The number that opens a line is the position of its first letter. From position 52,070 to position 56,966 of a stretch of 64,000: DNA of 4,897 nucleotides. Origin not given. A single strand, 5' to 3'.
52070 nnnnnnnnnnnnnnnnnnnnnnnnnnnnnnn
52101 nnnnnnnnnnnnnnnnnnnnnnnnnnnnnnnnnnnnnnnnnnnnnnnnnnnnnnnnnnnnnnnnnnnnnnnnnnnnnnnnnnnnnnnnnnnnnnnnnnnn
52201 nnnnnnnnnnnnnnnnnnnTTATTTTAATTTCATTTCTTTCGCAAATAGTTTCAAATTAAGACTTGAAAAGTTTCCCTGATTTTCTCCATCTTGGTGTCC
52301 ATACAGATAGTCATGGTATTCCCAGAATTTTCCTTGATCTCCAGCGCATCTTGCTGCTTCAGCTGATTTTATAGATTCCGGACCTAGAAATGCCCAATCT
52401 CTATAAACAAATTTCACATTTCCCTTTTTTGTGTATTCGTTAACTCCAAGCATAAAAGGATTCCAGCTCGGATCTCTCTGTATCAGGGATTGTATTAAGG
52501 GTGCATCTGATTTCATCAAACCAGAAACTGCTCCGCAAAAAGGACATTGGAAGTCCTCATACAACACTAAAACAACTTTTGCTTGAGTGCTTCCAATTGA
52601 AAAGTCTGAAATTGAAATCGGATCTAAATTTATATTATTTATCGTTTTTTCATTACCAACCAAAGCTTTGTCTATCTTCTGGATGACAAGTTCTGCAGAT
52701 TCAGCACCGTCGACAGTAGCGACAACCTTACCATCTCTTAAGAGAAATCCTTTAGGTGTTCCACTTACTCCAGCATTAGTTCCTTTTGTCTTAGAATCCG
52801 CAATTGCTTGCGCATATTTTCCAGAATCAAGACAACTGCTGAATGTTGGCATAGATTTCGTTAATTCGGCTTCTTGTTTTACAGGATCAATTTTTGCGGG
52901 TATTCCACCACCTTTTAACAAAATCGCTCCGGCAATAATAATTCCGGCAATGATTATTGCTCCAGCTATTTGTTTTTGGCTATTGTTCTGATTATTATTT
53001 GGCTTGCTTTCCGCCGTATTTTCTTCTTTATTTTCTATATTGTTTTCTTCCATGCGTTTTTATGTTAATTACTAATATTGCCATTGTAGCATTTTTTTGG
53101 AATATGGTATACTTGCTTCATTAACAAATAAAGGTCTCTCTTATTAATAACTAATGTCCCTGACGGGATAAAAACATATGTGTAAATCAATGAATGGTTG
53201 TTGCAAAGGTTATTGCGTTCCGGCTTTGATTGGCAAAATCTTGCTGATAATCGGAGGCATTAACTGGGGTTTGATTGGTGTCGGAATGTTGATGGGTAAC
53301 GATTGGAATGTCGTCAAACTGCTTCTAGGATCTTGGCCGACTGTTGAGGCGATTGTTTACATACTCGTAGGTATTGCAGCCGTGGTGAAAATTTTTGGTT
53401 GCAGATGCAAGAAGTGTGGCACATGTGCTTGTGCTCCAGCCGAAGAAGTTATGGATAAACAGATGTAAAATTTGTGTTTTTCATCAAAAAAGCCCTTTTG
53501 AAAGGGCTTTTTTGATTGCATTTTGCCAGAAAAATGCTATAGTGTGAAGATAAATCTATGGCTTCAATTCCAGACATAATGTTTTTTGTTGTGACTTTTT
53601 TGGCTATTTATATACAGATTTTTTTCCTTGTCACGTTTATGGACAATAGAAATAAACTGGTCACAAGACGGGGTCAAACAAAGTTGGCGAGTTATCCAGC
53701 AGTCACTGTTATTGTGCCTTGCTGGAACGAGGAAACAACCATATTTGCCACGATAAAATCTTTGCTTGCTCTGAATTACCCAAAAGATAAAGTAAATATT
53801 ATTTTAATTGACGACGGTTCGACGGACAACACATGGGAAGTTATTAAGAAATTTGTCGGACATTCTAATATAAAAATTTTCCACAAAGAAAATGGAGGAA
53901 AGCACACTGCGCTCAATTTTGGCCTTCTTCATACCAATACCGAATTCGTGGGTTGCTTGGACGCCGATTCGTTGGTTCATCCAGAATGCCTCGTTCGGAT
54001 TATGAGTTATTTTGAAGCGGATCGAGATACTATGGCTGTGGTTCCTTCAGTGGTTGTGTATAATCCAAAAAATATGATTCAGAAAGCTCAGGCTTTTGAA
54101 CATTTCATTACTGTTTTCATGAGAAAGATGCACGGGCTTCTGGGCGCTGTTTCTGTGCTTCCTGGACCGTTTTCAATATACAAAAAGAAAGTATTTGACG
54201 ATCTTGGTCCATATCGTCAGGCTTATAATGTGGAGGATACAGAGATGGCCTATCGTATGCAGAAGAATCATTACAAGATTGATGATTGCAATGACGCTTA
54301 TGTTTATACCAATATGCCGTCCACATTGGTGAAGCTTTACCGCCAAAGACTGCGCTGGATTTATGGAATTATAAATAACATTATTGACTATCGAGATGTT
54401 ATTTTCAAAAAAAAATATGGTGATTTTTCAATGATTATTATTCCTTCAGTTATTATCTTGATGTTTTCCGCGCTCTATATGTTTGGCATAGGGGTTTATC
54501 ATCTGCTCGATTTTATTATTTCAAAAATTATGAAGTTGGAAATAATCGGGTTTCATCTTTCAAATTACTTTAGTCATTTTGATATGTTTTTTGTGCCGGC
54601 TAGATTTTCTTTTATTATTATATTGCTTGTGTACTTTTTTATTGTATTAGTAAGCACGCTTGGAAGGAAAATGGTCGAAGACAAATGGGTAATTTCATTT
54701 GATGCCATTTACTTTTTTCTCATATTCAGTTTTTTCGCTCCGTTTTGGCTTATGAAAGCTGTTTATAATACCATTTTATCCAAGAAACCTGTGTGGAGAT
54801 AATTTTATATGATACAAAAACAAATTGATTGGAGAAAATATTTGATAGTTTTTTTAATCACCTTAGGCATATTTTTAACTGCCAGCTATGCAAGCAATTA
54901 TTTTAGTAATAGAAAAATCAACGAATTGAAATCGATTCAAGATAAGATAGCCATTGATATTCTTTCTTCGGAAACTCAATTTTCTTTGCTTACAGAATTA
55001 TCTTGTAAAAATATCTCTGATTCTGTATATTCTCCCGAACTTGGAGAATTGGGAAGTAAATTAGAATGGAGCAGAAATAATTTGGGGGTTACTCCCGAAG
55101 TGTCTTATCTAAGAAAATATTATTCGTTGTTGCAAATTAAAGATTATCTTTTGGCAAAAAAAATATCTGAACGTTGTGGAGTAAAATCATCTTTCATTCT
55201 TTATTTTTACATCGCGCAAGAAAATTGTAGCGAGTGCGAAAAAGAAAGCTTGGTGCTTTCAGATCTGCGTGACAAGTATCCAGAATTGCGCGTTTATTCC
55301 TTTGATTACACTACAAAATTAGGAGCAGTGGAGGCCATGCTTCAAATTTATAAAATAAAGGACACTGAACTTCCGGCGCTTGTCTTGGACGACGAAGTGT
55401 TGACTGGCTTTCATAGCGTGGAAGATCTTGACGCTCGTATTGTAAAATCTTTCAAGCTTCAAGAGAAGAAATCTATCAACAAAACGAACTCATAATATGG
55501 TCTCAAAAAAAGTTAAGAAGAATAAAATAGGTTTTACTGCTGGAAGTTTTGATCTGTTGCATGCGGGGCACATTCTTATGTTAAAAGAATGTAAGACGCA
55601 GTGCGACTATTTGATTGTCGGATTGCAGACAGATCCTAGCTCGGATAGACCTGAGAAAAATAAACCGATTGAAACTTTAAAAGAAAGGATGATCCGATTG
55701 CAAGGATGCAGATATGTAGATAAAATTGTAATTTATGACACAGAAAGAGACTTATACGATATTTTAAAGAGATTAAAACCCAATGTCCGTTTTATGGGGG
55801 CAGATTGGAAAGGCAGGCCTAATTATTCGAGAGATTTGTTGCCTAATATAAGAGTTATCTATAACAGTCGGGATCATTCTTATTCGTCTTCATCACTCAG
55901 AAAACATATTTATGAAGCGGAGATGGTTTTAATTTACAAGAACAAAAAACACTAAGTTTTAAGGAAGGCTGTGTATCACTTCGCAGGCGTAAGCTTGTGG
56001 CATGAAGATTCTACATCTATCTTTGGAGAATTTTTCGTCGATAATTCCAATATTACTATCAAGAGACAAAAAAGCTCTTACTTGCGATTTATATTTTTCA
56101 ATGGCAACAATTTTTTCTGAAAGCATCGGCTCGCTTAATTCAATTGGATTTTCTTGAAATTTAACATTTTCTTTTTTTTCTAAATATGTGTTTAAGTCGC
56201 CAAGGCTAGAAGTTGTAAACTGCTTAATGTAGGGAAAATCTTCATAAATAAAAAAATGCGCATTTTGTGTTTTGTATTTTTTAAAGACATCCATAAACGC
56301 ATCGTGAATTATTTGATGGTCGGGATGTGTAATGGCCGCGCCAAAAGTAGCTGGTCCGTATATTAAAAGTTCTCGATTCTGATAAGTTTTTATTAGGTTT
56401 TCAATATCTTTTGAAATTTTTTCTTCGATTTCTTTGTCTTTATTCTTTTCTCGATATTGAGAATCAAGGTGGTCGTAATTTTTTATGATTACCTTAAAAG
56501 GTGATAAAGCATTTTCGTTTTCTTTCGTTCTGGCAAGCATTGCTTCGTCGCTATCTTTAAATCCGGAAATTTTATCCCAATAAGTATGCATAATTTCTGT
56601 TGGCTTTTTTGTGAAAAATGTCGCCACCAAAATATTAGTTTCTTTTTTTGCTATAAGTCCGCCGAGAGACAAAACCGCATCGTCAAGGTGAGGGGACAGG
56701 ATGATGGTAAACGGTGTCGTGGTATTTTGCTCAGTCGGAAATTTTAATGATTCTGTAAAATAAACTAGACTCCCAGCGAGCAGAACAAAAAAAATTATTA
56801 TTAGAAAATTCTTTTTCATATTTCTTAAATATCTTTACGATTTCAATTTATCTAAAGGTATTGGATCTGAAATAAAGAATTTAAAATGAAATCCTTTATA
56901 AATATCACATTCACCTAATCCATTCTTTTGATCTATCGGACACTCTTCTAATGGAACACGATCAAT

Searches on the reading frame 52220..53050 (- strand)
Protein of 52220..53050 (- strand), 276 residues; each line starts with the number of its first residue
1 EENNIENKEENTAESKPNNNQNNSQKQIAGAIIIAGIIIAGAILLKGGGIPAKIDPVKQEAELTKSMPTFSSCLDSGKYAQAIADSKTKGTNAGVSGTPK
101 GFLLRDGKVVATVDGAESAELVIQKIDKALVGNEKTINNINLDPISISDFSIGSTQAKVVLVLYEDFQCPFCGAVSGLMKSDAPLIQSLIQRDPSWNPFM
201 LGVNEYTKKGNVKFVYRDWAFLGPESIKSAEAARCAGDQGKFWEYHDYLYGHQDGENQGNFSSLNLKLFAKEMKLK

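Call 48: search_protein_families(library=pfam, proteins=[window:52220-53050:-], max_evalue=0.0001)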
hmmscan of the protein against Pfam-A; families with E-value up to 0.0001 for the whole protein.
window:52220-53050:- (276 aa): 2 families
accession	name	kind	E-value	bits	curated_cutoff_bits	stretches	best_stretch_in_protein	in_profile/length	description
PF13462.12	Thioredoxin_4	-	4e-18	66.6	23.2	2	204-259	40-97/165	Thioredoxin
PF13098.12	Thioredoxin_2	-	8.5e-05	23.3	27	0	65-122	60-100/104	Thioredoxin-like domain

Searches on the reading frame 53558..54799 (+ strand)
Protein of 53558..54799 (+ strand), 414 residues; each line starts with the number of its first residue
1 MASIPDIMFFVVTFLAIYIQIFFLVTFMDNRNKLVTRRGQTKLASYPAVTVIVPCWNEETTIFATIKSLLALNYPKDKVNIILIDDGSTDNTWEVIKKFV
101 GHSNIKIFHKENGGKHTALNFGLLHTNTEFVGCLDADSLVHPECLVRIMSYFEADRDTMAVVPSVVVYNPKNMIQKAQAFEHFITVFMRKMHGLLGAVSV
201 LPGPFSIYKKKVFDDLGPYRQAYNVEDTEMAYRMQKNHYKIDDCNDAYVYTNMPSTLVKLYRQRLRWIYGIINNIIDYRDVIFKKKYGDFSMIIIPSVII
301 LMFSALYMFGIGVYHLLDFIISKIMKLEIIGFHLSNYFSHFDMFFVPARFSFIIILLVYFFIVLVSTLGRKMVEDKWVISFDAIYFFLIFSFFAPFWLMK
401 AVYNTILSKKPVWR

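Call 48: search_protein_families(library=pfam, proteins=[window:53558-54799:+], max_evalue=0.0001)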
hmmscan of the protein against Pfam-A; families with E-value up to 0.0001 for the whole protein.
window:53558-54799:+ (414 aa): 6 families
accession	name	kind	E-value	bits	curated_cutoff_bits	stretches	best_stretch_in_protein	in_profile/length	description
PF00535.33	Glycos_transf_2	-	2.1e-34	119.3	23.3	1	50-216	1-167/168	Glycosyl transferase family 2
PF13641.12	Glyco_tranf_2_3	-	3.8e-26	93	27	1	47-270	1-230/230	Glycosyltransferase like family 2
PF13632.12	Glyco_trans_2_3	-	1.1e-19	71.5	27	1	132-394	3-194/198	Glycosyl transferase family group 2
PF03142.21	Chitin_synth_2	-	4.4e-12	45.9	27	1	122-214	196-290/527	Chitin synthase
PF10111.15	Glyco_tranf_2_2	-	1.8e-08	34.6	27.3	1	50-175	1-128/276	Glycosyltransferase like family 2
PF13506.12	Glyco_transf_21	-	3.8e-05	23.7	21.7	1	117-267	20-172/174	Glycosyl transferase family 21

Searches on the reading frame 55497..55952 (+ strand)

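Call 48: search_protein_families(library=pfam, proteins=[window:55497-55952:+], max_evalue=0.0001)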
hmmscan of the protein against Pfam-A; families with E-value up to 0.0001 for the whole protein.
window:55497-55952:+ (152 aa): 1 family
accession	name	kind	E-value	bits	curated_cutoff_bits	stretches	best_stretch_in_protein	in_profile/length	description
PF01467.32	CTP_transf_like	-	6.3e-17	62.5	21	1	14-126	2-113/133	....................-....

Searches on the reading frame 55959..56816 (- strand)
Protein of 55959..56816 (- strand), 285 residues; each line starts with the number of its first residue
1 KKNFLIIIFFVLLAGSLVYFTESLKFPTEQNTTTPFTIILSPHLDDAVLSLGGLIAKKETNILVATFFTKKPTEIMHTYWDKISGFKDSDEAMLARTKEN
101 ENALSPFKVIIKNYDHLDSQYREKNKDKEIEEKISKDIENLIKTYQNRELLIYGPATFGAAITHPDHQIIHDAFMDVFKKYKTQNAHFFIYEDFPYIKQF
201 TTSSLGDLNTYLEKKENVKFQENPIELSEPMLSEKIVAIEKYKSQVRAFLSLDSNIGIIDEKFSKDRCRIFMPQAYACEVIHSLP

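Call 48: search_protein_families(library=pfam, proteins=[window:55959-56816:-], max_evalue=0.0001)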
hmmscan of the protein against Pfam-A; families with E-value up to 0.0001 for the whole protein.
window:55959-56816:- (285 aa): 1 family
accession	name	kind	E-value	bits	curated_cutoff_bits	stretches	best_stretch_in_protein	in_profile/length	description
PF02585.22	PIG-L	-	3.4e-10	40.9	28.2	1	39-177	2-128/129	GlcNAc-PI de-N-acetylase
